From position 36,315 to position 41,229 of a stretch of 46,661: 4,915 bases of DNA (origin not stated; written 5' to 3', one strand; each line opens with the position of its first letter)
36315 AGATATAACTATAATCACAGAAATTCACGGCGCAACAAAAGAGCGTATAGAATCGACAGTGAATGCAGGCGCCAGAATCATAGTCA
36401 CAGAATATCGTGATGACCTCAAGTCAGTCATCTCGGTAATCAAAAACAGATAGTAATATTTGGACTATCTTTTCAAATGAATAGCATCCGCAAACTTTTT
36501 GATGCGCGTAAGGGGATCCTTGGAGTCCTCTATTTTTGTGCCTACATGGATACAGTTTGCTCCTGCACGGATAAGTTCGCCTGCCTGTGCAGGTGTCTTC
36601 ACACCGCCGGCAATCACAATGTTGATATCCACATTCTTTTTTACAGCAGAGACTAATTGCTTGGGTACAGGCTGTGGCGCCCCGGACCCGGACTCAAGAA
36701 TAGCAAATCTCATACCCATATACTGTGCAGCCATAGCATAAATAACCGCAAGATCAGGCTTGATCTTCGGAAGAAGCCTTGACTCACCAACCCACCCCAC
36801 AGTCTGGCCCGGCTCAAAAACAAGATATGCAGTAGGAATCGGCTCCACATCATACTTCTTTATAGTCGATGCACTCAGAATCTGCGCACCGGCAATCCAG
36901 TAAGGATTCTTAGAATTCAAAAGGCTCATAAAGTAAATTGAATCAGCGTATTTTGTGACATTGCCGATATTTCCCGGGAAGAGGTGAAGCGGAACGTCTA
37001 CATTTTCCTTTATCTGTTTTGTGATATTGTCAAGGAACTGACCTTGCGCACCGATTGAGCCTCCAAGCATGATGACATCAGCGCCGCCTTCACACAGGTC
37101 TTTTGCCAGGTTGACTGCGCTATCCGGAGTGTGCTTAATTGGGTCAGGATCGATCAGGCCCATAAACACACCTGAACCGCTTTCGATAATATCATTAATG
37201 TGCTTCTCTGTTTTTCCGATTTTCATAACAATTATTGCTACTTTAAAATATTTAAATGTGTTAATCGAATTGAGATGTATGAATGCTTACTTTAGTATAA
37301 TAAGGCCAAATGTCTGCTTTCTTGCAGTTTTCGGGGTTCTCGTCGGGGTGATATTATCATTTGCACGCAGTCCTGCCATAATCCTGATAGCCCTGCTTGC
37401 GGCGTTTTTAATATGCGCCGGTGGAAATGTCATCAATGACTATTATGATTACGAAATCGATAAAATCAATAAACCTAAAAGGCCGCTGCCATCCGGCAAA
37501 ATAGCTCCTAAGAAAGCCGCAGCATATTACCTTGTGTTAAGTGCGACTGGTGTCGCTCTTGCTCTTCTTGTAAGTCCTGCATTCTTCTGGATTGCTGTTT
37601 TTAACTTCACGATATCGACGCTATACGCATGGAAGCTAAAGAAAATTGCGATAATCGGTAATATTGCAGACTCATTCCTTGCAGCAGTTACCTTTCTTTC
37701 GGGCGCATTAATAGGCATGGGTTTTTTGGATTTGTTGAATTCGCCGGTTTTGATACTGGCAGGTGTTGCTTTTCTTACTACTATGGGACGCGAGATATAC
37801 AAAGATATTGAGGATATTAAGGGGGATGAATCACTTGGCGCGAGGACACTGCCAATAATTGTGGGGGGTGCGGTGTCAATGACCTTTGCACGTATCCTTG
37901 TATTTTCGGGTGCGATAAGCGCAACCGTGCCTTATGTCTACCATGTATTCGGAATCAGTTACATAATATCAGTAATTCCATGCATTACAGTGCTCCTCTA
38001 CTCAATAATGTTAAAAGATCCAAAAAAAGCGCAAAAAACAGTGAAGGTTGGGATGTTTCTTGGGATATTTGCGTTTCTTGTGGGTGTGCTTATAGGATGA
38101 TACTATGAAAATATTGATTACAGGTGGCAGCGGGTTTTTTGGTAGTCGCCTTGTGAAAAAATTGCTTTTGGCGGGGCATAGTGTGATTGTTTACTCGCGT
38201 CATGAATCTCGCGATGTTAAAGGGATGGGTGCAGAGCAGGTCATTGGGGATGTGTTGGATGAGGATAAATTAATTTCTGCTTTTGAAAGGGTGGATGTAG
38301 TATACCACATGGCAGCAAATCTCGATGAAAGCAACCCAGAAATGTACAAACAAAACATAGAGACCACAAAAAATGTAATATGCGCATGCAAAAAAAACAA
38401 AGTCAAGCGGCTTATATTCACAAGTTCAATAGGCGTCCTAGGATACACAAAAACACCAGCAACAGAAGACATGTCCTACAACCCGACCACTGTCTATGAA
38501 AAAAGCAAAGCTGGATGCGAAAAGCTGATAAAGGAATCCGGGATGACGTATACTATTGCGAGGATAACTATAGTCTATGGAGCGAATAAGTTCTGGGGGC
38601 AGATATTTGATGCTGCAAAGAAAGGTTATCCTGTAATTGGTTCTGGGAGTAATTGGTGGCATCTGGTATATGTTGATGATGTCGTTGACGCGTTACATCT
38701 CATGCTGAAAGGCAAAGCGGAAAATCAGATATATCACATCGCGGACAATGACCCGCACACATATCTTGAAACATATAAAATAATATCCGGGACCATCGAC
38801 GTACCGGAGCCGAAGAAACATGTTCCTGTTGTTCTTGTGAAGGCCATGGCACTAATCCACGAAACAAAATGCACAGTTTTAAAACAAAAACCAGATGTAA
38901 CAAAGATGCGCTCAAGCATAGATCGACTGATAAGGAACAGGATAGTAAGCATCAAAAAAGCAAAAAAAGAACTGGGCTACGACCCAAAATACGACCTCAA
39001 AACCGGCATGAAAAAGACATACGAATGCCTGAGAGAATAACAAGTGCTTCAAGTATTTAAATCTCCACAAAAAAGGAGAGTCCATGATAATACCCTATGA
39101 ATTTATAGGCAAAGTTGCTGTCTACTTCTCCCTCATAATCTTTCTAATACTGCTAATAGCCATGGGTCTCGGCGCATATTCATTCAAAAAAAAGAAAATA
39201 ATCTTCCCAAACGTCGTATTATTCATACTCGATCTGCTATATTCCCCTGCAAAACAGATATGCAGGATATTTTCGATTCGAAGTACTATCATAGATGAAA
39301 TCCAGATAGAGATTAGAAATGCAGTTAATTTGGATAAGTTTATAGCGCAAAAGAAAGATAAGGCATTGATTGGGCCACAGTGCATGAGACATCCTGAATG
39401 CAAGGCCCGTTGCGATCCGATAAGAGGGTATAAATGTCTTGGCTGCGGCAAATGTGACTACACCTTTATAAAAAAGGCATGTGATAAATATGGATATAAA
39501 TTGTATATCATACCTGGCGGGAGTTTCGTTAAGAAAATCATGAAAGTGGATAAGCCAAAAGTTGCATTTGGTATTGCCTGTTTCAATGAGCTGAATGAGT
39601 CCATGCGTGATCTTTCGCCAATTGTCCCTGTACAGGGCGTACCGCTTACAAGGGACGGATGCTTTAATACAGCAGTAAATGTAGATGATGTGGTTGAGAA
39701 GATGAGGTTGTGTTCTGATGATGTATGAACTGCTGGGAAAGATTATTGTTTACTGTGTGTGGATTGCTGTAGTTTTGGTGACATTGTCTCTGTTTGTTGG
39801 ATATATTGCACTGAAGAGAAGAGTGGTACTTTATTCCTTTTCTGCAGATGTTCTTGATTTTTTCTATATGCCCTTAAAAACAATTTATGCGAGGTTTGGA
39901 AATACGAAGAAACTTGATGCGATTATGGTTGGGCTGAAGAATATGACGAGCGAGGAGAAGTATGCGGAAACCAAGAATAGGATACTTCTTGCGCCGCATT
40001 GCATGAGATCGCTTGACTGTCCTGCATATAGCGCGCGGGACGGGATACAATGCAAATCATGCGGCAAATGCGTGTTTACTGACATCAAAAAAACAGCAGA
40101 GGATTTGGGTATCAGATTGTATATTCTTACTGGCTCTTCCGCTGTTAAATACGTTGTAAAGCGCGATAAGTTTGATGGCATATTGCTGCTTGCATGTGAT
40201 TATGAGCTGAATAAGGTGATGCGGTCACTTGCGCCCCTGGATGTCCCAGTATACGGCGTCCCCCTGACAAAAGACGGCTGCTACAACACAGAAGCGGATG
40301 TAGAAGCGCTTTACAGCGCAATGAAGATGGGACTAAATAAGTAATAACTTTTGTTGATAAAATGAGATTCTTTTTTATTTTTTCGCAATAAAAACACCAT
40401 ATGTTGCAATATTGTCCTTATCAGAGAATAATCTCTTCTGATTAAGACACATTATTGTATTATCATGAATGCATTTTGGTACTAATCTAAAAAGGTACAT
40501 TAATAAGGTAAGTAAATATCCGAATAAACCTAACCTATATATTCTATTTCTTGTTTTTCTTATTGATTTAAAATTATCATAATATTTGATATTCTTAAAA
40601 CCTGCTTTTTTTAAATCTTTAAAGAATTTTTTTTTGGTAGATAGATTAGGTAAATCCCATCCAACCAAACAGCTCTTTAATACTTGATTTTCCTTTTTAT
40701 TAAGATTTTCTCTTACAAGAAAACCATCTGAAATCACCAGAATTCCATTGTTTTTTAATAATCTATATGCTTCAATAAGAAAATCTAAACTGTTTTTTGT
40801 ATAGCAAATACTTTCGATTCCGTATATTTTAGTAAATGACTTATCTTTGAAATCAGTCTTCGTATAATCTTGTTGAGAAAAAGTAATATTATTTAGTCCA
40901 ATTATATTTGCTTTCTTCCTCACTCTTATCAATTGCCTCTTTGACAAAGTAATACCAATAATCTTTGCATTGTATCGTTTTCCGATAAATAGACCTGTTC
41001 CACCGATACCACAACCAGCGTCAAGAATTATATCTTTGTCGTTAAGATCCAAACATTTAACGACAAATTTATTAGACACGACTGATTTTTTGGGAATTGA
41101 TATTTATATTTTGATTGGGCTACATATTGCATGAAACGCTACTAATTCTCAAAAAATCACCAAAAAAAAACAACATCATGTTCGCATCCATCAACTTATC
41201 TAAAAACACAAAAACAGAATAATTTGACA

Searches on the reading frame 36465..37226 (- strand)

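Call 58: search_protein_families(library=pfam, proteins=[window:36465-37226:-], max_evalue=0.0001)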
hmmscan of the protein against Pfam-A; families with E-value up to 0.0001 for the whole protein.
window:36465-37226:- (253 aa): 5 families
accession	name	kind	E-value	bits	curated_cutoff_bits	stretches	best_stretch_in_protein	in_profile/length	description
PF01884.23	PcrB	-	2.7e-53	181.2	23.9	1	22-238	9-217/226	PcrB family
PF00478.31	IMPDH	-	1.8e-07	30.9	25.6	0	181-229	126-173/345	IMP dehydrogenase / GMP reductase domain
PF05690.20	ThiG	-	3.7e-07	30.2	23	0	188-250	163-225/247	Thiazole biosynthesis protein ThiG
PF00977.27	His_biosynth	-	3e-06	27.3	23.6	1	180-243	53-116/228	Histidine biosynthesis protein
PF04131.20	NanE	-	3.3e-05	23.6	27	0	190-235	135-179/192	Putative N-acetylmannosamine-6-phosphate epimerase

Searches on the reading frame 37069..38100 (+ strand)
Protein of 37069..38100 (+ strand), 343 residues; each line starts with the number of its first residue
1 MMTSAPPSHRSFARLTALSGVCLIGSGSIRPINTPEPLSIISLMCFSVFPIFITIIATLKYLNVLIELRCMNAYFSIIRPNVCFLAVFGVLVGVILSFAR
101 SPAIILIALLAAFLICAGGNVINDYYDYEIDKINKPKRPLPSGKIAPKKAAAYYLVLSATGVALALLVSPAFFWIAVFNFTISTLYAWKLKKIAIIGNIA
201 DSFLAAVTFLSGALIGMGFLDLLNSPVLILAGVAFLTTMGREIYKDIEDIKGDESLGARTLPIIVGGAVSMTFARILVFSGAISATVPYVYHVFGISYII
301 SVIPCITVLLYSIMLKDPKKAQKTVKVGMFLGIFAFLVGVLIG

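Call 48: search_protein_families(library=pfam, proteins=[window:37069-38100:+], max_evalue=0.0001)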
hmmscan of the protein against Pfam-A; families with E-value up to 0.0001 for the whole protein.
window:37069-38100:+ (343 aa): 1 family
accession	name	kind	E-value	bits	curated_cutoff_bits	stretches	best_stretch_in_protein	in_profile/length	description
PF01040.23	UbiA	-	3.7e-42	144.8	34.2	1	87-331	2-247/250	UbiA prenyltransferase family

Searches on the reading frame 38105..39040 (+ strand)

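Call 58: search_protein_families(library=pfam, proteins=[window:38105-39040:+], max_evalue=0.0001)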
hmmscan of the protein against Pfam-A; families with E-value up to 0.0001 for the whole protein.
window:38105-39040:+ (311 aa): 8 families
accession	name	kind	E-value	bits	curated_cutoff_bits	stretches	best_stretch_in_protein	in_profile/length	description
PF01370.27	Epimerase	-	6.1e-37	127.7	20.9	1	3-213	1-240/240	NAD dependent epimerase/dehydratase family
PF01073.25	3Beta_HSD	-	1.3e-28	100.3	22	1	4-237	1-274/280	3-beta hydroxysteroid dehydrogenase/isomerase family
PF16363.11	GDP_Man_Dehyd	-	1.5e-23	84.3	27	1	4-305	1-332/332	GDP-mannose 4,6 dehydratase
PF13460.12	NAD_binding_10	-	6.3e-23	82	27.2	1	7-156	1-145/184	NAD(P)H-binding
PF04321.23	RmlD_sub_bind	-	3.7e-18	66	27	1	1-231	1-231/287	RmlD substrate binding domain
PF02719.21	Polysacc_synt_2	-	1.8e-14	54.1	20.2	1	3-144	1-151/293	Polysaccharide biosynthesis protein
PF07993.18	NAD_binding_4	-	9.4e-14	51.6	20.1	1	51-165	77-214/258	Male sterility protein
PF05368.20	NmrA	-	5e-13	49.7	27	1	2-153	4-147/298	NmrA-like family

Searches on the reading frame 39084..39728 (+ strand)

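Call 58: search_protein_families(library=pfam, proteins=[window:39084-39728:+], max_evalue=0.0001)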
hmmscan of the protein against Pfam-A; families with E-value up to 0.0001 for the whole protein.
window:39084-39728:+ (214 aa): 1 family
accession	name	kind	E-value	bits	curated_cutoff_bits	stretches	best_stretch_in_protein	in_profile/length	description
PF01976.22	DUF116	-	4.5e-42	143.6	25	1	55-206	2-154/155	Protein of unknown function DUF116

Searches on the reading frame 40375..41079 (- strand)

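Call 58: search_protein_families(library=pfam, proteins=[window:40375-41079:-], max_evalue=0.0001)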
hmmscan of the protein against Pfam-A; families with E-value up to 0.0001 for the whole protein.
window:40375-41079:- (234 aa): 7 families
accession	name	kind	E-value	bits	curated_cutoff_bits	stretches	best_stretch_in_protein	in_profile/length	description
PF13649.12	Methyltransf_25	-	9.2e-15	55.6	27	1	18-112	1-97/97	Methyltransferase domain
PF08241.18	Methyltransf_11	-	9.7e-15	55.4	21.2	1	19-116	1-95/95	Methyltransferase domain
PF13847.12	Methyltransf_31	-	1.3e-14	54.6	27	1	14-131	3-120/145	Methyltransferase domain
PF02353.26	CMAS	-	7.9e-13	48.8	27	1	5-128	53-176/273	Mycolic acid cyclopropane synthetase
PF13489.12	Methyltransf_23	-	1.6e-08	34.9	27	1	12-165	20-163/164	Methyltransferase domain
PF08242.18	Methyltransf_12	-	1.8e-08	35.4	30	1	19-114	1-98/98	Methyltransferase domain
PF01209.24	Ubie_methyltran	-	1.8e-06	28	20.1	1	4-116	37-151/233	ubiE/COQ5 methyltransferase family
